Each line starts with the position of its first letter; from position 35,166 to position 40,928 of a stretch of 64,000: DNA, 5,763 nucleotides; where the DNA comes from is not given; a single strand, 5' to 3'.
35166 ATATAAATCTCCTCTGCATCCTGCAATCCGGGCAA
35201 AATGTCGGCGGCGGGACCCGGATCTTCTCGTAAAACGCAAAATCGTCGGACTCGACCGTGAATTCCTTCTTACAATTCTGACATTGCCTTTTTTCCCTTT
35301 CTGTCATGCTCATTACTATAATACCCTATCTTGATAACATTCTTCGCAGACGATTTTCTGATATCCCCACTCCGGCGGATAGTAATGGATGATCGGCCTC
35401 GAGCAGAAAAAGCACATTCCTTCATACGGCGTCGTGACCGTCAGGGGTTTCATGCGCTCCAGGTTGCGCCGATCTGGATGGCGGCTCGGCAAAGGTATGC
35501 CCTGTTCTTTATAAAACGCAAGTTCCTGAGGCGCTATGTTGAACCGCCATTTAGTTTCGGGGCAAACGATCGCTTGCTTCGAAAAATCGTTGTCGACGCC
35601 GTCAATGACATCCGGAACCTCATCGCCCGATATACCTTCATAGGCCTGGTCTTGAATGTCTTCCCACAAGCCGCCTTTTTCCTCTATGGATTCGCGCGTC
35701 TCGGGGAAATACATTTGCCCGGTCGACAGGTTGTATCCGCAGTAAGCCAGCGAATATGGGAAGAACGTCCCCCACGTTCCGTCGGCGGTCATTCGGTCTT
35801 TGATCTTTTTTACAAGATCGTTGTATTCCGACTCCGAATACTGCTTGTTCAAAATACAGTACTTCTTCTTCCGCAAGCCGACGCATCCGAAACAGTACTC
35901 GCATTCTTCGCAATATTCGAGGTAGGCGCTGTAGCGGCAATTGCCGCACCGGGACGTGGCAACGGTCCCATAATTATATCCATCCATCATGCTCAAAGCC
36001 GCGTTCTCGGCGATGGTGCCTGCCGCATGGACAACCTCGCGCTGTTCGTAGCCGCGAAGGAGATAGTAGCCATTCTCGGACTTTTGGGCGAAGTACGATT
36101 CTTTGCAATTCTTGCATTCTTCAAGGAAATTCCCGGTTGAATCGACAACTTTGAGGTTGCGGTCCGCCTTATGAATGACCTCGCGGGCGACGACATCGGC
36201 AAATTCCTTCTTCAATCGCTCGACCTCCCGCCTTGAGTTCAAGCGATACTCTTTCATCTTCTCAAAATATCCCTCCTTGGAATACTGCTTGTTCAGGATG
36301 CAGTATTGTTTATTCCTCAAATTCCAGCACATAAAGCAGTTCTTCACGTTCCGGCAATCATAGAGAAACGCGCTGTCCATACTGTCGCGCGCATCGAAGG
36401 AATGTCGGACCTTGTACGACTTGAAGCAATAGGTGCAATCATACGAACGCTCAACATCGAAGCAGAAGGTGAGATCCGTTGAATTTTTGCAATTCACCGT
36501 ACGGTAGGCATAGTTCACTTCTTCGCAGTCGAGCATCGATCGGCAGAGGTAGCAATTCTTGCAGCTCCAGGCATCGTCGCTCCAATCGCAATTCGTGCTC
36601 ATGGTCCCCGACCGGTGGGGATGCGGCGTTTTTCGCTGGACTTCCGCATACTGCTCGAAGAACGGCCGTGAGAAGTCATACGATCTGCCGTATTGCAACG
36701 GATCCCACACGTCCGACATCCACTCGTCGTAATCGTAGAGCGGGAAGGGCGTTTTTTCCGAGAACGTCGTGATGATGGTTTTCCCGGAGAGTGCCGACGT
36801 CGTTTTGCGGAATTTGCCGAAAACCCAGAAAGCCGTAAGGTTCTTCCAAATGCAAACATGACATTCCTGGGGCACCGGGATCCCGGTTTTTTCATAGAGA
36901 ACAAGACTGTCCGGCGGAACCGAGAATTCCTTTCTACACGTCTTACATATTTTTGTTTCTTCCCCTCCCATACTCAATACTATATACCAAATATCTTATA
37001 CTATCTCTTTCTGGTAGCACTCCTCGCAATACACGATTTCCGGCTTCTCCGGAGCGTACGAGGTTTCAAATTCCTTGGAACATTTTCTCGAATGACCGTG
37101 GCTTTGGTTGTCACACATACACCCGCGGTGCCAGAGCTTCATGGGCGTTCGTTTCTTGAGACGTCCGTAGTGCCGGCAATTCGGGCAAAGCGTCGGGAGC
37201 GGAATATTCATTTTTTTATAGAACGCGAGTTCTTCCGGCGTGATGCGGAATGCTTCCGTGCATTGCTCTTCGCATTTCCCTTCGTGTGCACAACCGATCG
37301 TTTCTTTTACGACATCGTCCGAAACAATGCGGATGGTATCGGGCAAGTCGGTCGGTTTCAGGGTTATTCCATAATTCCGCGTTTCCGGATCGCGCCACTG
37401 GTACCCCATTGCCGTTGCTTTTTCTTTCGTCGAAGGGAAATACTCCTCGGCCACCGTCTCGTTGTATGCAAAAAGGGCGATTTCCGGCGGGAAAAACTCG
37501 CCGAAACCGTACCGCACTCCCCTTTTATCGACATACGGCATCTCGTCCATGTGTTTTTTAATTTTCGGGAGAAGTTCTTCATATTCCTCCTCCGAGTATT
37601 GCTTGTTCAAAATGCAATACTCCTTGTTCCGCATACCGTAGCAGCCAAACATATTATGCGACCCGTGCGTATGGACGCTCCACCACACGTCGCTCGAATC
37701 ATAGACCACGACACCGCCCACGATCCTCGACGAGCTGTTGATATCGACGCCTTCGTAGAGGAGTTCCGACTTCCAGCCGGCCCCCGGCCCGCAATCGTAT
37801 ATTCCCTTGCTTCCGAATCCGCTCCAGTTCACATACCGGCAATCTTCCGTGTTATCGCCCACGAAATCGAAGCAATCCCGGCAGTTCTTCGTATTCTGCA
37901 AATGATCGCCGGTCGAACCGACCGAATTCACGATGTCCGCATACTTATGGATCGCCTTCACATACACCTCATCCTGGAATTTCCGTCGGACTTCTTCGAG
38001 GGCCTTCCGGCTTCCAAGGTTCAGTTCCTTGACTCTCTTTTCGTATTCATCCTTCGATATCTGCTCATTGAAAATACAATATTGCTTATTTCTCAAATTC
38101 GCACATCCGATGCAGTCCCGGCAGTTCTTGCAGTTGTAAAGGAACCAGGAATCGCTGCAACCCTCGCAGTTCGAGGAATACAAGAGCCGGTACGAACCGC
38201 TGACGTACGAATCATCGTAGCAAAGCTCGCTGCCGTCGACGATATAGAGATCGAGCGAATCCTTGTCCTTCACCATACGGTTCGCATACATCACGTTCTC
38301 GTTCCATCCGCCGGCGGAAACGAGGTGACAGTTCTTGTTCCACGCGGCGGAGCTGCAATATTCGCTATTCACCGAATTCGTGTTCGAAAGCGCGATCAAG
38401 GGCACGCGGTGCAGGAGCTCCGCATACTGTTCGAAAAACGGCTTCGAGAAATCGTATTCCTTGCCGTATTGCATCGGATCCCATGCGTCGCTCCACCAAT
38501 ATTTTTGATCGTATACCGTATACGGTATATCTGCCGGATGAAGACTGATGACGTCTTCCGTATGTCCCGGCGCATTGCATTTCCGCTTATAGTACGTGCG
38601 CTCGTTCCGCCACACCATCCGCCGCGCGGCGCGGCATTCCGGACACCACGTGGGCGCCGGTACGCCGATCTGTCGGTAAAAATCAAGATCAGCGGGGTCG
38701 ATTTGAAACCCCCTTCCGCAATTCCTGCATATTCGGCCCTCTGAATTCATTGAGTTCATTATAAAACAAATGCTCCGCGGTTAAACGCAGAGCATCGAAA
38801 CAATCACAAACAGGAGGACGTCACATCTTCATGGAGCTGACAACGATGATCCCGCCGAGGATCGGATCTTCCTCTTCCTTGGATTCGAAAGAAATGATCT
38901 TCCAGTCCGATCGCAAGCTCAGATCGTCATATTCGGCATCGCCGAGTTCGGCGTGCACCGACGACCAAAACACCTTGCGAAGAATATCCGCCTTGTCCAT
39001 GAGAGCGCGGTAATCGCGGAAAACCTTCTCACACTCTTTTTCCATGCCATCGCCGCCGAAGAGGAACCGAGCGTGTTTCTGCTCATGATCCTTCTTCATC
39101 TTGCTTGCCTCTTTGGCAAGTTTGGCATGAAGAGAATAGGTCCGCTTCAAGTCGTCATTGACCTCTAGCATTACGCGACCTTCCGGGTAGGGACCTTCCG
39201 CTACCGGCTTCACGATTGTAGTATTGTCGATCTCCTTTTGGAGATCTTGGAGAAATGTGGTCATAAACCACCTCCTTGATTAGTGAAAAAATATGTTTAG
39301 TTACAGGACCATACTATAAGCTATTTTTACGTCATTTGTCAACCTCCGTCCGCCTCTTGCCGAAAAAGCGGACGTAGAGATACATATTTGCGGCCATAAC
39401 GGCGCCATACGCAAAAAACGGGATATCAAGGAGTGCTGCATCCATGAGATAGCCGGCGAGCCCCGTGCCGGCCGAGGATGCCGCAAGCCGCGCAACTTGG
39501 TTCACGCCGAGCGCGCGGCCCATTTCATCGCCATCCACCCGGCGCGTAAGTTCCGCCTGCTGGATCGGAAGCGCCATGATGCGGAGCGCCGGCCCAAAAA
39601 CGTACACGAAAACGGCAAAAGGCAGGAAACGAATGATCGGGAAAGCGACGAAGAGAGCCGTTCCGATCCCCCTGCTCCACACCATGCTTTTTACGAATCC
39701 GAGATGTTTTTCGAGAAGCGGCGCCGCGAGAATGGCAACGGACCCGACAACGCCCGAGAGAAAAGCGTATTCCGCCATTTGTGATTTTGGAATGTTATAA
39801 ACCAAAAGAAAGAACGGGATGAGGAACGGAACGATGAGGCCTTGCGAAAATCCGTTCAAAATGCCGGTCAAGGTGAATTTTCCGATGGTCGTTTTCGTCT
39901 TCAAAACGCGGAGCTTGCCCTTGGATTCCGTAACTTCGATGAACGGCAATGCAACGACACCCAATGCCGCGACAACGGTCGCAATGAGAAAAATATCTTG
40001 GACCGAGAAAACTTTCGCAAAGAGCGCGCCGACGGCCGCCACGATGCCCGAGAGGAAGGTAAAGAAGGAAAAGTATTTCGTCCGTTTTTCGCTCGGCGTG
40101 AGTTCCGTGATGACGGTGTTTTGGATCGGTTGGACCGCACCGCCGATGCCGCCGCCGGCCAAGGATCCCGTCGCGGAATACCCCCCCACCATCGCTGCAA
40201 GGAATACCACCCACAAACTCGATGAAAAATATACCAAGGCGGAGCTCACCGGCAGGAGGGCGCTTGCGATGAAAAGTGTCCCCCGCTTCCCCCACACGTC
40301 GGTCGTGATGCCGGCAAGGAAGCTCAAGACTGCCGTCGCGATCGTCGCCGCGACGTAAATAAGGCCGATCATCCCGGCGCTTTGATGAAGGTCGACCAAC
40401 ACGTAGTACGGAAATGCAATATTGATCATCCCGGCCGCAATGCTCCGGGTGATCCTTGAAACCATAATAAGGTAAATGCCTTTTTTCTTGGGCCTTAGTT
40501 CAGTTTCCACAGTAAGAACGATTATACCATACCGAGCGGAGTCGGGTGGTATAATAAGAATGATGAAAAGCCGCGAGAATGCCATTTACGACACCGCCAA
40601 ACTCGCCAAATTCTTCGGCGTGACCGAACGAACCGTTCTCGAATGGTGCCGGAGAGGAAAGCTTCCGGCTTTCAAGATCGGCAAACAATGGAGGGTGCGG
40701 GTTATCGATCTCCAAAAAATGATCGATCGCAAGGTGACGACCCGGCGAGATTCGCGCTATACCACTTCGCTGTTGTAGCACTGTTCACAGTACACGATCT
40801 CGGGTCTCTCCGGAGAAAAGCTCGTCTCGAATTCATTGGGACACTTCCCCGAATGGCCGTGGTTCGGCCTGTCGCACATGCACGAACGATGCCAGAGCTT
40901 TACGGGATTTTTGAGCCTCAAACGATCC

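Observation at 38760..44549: Two islands of unrelated genes inserted into the array; a HAD phosphatase is translationally coupled to paralog 10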

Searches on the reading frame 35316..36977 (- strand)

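Call 20: search_protein_families(library=ncbifam, proteins=[window:35316-36977:-], max_evalue=0.01)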
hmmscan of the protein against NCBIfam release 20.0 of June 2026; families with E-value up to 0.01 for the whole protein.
window:35316-36977:- (553 aa): 1 family
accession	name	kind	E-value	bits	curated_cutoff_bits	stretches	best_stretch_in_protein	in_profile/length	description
NF002714.0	PRK02551.1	equivalog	0.0016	18.1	190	0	222-264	109-152/157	class Ib ribonucleoside-diphosphate reductase assembly flavoprotein NrdI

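Call 63: search_protein_families(library=padloc, proteins=[window:35316-36977:-], max_evalue=0.01)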
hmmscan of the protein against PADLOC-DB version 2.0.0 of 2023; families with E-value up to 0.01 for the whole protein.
window:35316-36977:- (553 aa): 0 families

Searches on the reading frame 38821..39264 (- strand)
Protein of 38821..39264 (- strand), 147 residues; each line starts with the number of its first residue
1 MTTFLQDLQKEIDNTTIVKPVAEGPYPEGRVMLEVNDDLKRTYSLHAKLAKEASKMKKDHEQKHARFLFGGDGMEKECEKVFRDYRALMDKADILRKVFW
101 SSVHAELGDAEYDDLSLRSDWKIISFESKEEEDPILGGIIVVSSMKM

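Call 5: search_protein_families(library=pfam, proteins=[window:38821-39264:-], max_evalue=0.1)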
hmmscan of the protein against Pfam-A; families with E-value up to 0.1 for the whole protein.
window:38821-39264:- (147 aa): 0 families

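Call 20: search_protein_families(library=ncbifam, proteins=[window:38821-39264:-], max_evalue=0.01)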
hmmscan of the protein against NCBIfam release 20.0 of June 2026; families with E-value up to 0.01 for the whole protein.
window:38821-39264:- (147 aa): 0 families

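Call 24: find_homologous_proteins(query=window:38824-39264:-)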
Query window:38824-39264:- (147 aa): 4 proteins with E <= 0.001 among 7 candidates.
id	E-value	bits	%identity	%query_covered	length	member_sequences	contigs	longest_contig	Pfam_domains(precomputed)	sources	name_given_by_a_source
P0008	5.7e-91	320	99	100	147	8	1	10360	-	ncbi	-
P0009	4.4e-76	271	84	100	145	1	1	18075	-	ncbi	-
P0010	1.5e-74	267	83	100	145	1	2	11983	-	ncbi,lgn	-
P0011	1.1e-71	257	81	98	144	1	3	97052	-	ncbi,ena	-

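Call 26: find_encoding_contigs(protein=P0009, flank=10000, max_places=2)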
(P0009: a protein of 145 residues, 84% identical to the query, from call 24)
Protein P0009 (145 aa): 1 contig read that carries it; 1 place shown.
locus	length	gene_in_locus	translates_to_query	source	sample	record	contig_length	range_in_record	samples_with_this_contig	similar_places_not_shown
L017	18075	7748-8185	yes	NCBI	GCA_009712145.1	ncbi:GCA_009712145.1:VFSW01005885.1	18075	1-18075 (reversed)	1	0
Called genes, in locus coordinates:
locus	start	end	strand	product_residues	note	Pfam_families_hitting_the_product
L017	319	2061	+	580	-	-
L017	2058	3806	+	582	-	-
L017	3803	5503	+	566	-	-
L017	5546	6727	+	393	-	PF07690:MFS_1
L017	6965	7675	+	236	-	PF01569:PAP2 (weak), PF14360:PAP2_C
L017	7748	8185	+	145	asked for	-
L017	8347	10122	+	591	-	-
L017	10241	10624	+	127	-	-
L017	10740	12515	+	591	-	-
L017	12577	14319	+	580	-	-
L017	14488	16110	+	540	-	-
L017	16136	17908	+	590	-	-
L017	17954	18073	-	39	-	?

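Call 27: find_encoding_contigs(protein=P0010, flank=10000, max_places=2)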
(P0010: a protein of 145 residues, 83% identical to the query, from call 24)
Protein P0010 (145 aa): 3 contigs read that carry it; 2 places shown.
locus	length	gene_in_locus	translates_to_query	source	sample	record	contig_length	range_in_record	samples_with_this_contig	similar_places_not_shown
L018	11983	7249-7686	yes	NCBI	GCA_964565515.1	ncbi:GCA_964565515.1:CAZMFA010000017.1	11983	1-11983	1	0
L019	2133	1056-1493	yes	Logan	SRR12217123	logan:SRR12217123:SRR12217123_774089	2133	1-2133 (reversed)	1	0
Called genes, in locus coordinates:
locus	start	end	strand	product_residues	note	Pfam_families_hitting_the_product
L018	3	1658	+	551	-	?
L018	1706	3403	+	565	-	PF13451:zf_Tbcl (faint)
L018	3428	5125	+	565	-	-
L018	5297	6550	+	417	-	PF05977:MFS_3 (weak), PF07690:MFS_1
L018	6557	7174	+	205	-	PF01569:PAP2 (weak), PF14360:PAP2_C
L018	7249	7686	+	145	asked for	-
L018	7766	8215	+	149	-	-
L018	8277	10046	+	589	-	-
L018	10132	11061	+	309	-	-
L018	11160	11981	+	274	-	?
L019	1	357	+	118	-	?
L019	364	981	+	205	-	PF01569:PAP2 (weak), PF14360:PAP2_C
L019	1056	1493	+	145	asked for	-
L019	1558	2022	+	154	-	-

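Call 63: search_protein_families(library=padloc, proteins=[window:38821-39264:-], max_evalue=0.01)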
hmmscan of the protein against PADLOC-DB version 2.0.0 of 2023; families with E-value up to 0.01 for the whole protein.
window:38821-39264:- (147 aa): 0 families

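Call 64: search_protein_families(library=phrogs, proteins=[window:38821-39264:-], max_evalue=0.01)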
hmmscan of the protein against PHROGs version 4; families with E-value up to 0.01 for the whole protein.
window:38821-39264:- (147 aa): 0 families

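Call 98: search_solved_structures(query=window:38824-39264:-, max_evalue=5)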
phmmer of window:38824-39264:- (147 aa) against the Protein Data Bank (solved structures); distinct sequences matched with E-value up to 5: 1.
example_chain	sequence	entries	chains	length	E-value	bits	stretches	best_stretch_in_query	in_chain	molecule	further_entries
7e1y_A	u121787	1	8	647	0.83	12.9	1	17-53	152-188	Glycoside hydrolase, family 57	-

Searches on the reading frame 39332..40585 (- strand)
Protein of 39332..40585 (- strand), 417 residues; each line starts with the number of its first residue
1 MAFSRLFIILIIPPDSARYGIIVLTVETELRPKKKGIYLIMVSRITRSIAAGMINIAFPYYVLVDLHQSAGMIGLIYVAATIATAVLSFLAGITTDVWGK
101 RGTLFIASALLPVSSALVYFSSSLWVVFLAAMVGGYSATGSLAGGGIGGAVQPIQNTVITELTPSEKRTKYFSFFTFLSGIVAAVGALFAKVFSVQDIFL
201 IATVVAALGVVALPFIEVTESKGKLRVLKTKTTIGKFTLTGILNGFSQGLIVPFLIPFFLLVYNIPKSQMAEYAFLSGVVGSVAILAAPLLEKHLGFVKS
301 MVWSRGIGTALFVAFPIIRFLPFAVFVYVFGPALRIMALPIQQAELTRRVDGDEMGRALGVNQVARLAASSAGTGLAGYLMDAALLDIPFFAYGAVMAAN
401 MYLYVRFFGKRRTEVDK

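Call 5: search_protein_families(library=pfam, proteins=[window:39332-40585:-], max_evalue=0.1)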
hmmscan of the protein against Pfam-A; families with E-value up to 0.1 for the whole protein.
window:39332-40585:- (417 aa): 2 families
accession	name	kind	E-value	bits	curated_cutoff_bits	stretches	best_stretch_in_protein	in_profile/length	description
PF07690.21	MFS_1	-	1.2e-27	97.2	33.4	2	42-373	3-346/347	Major Facilitator Superfamily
PF05977.19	MFS_3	-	6.2e-06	25.4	27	1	54-134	29-108/524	Transmembrane secretion effector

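Call 20: search_protein_families(library=ncbifam, proteins=[window:39332-40465:-], max_evalue=0.01)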
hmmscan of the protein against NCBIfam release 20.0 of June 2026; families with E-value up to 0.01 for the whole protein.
window:39332-40465:- (377 aa): 6 families
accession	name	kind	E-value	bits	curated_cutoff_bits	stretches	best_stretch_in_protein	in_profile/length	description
TIGR00900.1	2A0121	subfamily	2.2e-06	27.3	319.6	1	2-343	6-362/364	H+ Antiporter protein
NF045488.1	tet_MFS_62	exception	3.9e-05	23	775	1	23-216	32-219/385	tetracycline efflux MFS transporter Tet(62)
NF012177.1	tet_MFS_42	exception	6.6e-05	22.3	850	1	33-173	38-171/411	tetracycline efflux MFS transporter Tet(42)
TIGR00881.1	2A0104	subfamily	8.4e-05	21.7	407.75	1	28-178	27-173/379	phosphoglycerate transporter protein PgtP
TIGR00880.1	2_A_01_02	superfamily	0.00013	22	131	0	40-175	7-136/141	multidrug resistance protein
NF045684.1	tet_MFS_65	exception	0.0019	17.4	800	1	40-202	40-199/383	tetracycline efflux MFS transporter Tet(65)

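Call 63: search_protein_families(library=padloc, proteins=[window:39332-40465:-], max_evalue=0.01)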
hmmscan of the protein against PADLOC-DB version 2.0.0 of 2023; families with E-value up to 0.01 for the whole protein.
window:39332-40465:- (377 aa): 0 families

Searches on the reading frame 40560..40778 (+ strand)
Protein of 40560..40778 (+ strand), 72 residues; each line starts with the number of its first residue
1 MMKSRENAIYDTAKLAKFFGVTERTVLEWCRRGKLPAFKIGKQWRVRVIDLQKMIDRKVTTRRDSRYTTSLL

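Call 5: search_protein_families(library=pfam, proteins=[window:40560-40778:+], max_evalue=0.1)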
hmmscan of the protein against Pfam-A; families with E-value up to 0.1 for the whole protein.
window:40560-40778:+ (72 aa): 5 families
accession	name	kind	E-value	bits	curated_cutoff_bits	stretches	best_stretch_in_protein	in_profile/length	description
PF12728.13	HTH_17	-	9e-15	55.1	27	1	10-57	2-49/51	Helix-turn-helix domain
PF00376.29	MerR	-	0.0092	16.2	28.2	1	13-37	3-27/38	MerR family regulatory protein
PF15943.11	YdaS_toxin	-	0.01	16.1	30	1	13-37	12-37/65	Bacterial toxin YdaS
PF01710.22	HTH_Tnp_IS630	-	0.021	15.3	21.3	1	13-54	22-61/119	Transposase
PF07022.19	Phage_CI_repr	-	0.081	13.7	22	1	13-37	16-40/65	Bacteriophage CI repressor helix-turn-helix domain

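Call 20: search_protein_families(library=ncbifam, proteins=[window:40560-40778:+], max_evalue=0.01)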
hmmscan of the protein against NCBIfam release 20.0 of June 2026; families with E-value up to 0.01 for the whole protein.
window:40560-40778:+ (72 aa): 6 families
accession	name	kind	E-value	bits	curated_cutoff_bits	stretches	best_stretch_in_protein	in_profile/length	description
NF047737.1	antiphage_MADS1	equivalog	1.5e-09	38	80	1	12-51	6-45/49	methylation-associated defense system helix-turn-helix domain-containing protein MAD1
TIGR01764.1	excise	domain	2.3e-07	31.1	28.8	1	15-53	7-45/49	excisionase family DNA-binding protein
NF033518.0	transpos_IS607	equivalog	7.7e-05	22.3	110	1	14-64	2-53/187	IS607 family transposase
NF040990.2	MamR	equivalog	0.00015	22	100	1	6-46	40-80/91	magnetosome protein MamR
NF033787.1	HTH_BldC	subfamily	0.0013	18.6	77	1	13-38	6-31/49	BldC family transcriptional regulator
NF046037.1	carphisopro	domain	0.0077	16.4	38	0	13-37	12-36/54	carph-isopro domain-containing protein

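Call 63: search_protein_families(library=padloc, proteins=[window:40560-40778:+], max_evalue=0.01)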
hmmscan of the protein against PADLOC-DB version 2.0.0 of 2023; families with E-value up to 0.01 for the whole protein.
window:40560-40778:+ (72 aa): 1 family
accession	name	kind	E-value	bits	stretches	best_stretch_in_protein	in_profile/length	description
PDLC04133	mad1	-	1.7e-05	23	1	10-46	6-42/60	mads_1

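Call 64: search_protein_families(library=phrogs, proteins=[window:40560-40778:+], max_evalue=0.01)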
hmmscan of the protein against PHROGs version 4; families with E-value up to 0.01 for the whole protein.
window:40560-40778:+ (72 aa): 16 families
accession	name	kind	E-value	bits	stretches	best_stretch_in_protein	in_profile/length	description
phrog_10045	-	DNA, RNA and nucleotide metabolism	5.2e-09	36.8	1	14-53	25-65/74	HTH DNA binding protein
phrog_6401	-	DNA, RNA and nucleotide metabolism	1.1e-08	35.8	1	3-53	3-54/64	DNA binding protein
phrog_66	-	integration and excision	1.6e-08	35.6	1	4-64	88-149/412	excisionase and transcriptional regulator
phrog_25665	-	integration and excision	6.5e-08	33.7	1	3-61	19-77/93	excisionase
phrog_1864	-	unknown function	2.4e-06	28.3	1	9-46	20-57/73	-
phrog_57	-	head and packaging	6.1e-06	27.2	1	4-67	7-68/199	terminase small subunit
phrog_2474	-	transcription regulation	1.2e-05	26.2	1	7-63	46-104/118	MerR-like transcriptional regulator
phrog_1840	-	integration and excision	2.8e-05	25.5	1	10-58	7-56/90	excisionase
phrog_28156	-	unknown function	3.4e-05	24.9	1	11-55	11-56/156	-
phrog_2951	-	unknown function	0.00027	21.9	1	4-59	21-79/90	-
phrog_6620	-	integration and excision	0.0008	20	1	11-55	3-46/201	transposase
phrog_8008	-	DNA, RNA and nucleotide metabolism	0.0027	18.4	1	12-47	17-46/66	DNA binding protein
phrog_15534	-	DNA, RNA and nucleotide metabolism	0.0034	18.9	1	9-54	43-87/93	HTH DNA binding protein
phrog_597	-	DNA, RNA and nucleotide metabolism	0.0036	18.3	1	9-39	112-143/200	DNA binding protein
phrog_2907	-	integration and excision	0.0037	18.7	1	14-64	11-63/117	excisionase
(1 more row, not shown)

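Call 97: search_solved_structures(query=window:40560-40775:+, max_evalue=1)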
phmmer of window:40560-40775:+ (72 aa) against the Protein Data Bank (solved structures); distinct sequences matched with E-value up to 1: 5.
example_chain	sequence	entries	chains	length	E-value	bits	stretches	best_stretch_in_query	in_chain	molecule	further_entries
6amk_A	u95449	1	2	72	0.093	16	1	8-52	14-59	Putative DNA-binding protein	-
6ama_A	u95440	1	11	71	0.094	16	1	10-54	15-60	Putative DNA-binding protein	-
4j2n_A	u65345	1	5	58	0.48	13.7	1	14-44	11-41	Gp37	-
7lxs_A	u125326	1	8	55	0.57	13.5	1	13-51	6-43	Terminase, small subunit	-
5w8y_A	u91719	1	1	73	0.89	12.9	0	9-39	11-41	protein XPH1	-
